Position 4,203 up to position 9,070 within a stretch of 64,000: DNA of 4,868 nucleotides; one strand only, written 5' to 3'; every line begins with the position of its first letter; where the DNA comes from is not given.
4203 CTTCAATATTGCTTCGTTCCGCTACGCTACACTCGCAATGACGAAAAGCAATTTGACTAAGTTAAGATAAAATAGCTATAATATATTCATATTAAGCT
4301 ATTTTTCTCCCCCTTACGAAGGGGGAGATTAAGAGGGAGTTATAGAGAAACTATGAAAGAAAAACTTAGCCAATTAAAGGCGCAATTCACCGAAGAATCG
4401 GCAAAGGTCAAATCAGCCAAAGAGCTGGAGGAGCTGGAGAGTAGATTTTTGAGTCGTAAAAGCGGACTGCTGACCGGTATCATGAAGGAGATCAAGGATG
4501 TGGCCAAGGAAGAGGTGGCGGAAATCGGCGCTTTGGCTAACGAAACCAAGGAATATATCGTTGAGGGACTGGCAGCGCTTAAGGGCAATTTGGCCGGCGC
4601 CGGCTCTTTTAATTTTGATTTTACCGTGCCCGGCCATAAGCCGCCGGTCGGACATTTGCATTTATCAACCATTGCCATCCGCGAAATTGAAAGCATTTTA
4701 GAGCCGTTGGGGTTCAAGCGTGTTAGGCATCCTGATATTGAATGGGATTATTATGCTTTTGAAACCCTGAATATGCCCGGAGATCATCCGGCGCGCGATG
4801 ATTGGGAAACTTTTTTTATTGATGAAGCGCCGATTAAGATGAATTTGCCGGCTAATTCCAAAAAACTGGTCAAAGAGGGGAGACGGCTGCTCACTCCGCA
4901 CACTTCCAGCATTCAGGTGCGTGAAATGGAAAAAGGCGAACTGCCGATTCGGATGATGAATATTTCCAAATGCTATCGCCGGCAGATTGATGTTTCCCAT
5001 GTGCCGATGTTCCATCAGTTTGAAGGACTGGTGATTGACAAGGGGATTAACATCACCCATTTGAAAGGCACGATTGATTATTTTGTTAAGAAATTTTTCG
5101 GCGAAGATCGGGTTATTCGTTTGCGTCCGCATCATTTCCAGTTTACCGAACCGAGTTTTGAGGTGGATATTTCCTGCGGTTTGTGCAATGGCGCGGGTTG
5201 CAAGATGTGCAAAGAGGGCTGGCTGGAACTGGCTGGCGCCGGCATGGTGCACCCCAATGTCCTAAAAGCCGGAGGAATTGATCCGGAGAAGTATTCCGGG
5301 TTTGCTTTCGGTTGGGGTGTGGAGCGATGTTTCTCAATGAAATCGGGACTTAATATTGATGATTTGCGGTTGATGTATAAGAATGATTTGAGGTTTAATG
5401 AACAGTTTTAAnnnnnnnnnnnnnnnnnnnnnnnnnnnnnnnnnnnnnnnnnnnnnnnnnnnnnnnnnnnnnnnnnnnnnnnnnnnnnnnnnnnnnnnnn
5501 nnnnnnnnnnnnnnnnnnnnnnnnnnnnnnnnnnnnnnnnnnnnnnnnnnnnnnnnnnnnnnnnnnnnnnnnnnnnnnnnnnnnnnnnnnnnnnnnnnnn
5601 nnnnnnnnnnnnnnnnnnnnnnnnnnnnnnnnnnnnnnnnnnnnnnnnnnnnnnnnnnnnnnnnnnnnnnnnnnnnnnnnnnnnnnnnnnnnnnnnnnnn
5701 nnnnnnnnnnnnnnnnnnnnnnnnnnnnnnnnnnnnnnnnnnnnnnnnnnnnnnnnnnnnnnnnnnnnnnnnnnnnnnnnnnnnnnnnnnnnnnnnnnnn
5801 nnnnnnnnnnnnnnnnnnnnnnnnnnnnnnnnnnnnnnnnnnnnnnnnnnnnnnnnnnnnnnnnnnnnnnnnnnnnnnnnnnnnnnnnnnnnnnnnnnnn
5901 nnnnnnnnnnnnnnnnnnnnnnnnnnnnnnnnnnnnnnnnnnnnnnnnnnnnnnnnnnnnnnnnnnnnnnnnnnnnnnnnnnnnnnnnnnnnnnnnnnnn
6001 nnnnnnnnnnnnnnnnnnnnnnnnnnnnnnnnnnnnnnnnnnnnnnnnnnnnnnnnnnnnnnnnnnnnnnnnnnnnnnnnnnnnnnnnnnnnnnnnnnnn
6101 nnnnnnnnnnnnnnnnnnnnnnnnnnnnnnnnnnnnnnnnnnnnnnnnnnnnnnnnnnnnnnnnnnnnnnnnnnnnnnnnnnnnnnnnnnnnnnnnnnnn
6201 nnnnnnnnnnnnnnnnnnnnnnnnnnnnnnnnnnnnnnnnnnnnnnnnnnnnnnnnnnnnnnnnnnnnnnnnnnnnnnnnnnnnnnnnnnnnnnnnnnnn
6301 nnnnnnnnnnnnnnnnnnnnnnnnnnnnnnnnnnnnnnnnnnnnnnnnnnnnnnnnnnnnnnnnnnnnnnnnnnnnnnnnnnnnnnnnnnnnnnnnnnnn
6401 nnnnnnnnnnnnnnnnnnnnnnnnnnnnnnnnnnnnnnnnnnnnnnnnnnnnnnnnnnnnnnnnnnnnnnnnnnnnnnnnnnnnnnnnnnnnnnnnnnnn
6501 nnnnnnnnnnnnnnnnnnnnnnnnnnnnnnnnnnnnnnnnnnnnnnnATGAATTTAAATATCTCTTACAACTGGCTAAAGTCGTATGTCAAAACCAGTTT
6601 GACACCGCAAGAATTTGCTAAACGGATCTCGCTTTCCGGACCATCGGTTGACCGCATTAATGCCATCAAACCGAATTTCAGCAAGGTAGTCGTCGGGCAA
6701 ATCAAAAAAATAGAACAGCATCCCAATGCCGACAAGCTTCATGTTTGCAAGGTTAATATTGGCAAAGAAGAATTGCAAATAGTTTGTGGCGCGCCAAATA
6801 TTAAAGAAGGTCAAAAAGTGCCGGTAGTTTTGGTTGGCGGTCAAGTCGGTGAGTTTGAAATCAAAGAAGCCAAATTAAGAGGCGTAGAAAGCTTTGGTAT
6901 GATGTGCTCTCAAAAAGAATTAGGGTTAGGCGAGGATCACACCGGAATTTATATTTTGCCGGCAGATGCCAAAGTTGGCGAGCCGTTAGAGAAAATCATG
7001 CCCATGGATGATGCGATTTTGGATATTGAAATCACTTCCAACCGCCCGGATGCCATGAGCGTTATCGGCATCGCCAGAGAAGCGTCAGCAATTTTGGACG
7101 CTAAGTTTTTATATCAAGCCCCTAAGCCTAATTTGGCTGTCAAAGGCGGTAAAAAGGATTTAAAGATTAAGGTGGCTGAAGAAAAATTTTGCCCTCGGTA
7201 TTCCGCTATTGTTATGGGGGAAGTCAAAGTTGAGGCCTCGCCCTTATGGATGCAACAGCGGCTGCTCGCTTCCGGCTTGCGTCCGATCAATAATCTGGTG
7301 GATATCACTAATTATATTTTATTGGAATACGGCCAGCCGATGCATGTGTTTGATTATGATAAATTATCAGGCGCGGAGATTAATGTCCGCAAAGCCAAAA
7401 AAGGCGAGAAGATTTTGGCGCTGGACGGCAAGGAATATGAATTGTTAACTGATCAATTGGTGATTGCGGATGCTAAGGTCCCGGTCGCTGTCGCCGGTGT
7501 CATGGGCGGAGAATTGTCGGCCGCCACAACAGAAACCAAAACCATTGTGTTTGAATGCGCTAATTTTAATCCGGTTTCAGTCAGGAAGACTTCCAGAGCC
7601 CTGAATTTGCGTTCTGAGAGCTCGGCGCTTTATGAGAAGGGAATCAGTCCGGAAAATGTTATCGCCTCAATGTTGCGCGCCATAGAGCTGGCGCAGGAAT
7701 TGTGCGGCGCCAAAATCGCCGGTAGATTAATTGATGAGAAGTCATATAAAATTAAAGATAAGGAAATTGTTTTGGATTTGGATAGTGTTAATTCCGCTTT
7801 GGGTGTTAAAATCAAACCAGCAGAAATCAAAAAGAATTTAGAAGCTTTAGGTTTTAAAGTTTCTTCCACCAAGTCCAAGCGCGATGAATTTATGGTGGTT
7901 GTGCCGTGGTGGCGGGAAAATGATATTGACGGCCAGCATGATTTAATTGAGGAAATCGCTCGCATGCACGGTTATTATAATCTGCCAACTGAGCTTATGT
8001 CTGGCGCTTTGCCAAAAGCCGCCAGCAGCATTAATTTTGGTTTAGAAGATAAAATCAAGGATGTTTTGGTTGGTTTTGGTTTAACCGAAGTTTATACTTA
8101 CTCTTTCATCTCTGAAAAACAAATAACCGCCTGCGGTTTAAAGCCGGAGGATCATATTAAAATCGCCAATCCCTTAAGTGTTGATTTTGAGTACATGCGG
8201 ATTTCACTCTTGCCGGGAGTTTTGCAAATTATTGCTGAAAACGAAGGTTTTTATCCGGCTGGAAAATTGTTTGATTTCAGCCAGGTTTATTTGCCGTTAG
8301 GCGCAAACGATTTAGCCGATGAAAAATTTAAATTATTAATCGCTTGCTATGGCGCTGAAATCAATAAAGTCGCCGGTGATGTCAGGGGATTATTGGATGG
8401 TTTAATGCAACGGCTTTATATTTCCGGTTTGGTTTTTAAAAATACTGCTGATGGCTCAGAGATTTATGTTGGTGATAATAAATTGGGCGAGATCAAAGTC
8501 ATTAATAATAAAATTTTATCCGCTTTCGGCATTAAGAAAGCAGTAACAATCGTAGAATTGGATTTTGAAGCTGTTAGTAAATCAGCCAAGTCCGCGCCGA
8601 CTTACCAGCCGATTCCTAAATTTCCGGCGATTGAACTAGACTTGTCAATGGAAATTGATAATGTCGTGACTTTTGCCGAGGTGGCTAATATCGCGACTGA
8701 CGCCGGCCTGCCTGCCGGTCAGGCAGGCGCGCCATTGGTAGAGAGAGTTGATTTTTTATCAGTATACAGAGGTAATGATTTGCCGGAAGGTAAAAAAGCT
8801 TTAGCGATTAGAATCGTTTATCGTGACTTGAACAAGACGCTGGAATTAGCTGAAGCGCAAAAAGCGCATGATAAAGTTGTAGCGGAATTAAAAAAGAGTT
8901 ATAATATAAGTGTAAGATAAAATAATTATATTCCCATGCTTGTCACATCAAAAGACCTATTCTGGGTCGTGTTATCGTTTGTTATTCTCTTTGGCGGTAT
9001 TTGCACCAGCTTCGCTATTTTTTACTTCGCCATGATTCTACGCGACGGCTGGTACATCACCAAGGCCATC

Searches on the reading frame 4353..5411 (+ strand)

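Call 51: search_protein_families(library=pfam, proteins=[window:4353-5411:+], max_evalue=0.01)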
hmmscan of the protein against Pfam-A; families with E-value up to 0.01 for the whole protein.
window:4353-5411:+ (352 aa): 2 families
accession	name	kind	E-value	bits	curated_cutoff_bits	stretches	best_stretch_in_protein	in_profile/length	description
PF01409.25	tRNA-synt_2d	-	3.8e-78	262.8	19.8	1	88-352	2-246/246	tRNA synthetases class II core domain (F)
PF02912.23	Phe_tRNA-synt_N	-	3.4e-10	40.2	22.3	1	21-80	2-60/69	Aminoacyl tRNA synthetase class II, N-terminal domain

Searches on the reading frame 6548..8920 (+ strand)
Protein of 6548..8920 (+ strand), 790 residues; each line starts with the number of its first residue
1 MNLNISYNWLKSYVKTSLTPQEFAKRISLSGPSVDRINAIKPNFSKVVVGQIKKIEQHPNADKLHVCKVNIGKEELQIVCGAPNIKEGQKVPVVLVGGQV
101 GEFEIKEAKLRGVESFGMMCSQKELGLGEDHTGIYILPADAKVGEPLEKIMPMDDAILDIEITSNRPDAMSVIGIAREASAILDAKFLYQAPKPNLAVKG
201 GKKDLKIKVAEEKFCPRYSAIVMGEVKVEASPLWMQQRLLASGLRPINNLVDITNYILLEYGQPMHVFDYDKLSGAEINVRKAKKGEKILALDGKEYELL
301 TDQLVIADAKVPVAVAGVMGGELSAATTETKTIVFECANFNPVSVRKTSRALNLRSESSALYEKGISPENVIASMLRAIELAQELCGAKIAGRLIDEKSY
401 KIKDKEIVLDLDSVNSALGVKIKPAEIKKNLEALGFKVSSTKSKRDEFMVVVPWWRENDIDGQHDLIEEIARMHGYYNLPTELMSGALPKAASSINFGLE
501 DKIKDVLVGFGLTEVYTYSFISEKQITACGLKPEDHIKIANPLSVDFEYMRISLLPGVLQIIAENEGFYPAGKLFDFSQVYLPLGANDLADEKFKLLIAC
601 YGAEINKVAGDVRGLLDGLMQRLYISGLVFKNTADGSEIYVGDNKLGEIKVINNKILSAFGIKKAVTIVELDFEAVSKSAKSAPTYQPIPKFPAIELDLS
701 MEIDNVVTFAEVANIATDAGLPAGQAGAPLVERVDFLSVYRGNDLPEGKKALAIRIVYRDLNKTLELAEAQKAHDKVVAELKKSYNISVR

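Call 51: search_protein_families(library=pfam, proteins=[window:6548-8920:+], max_evalue=0.01)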
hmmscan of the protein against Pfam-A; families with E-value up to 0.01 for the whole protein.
window:6548-8920:+ (790 aa): 6 families
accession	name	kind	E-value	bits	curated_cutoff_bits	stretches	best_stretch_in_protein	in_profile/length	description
PF03483.22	B3_4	-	2.2e-67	226.4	29.3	1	215-387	2-174/174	B3/4 domain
PF17759.6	tRNA_synthFbeta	-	1.8e-29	103.2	22.4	1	479-673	1-214/214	Phenylalanyl tRNA synthetase beta chain CLM domain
PF01588.26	tRNA_bind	-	6.8e-23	81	27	1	47-145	1-95/96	Putative tRNA binding domain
PF03147.19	FDX-ACB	-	2.8e-19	69.8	31.1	1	690-790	1-94/94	Ferredoxin-fold anticodon binding domain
PF03484.21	B5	-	8.3e-19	68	28.6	1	407-476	1-67/67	tRNA synthetase B5 domain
PF08208.16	RNA_polI_A34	-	0.0043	17.6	31.7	0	268-304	15-51/205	DNA-directed RNA polymerase I subunit RPA34.5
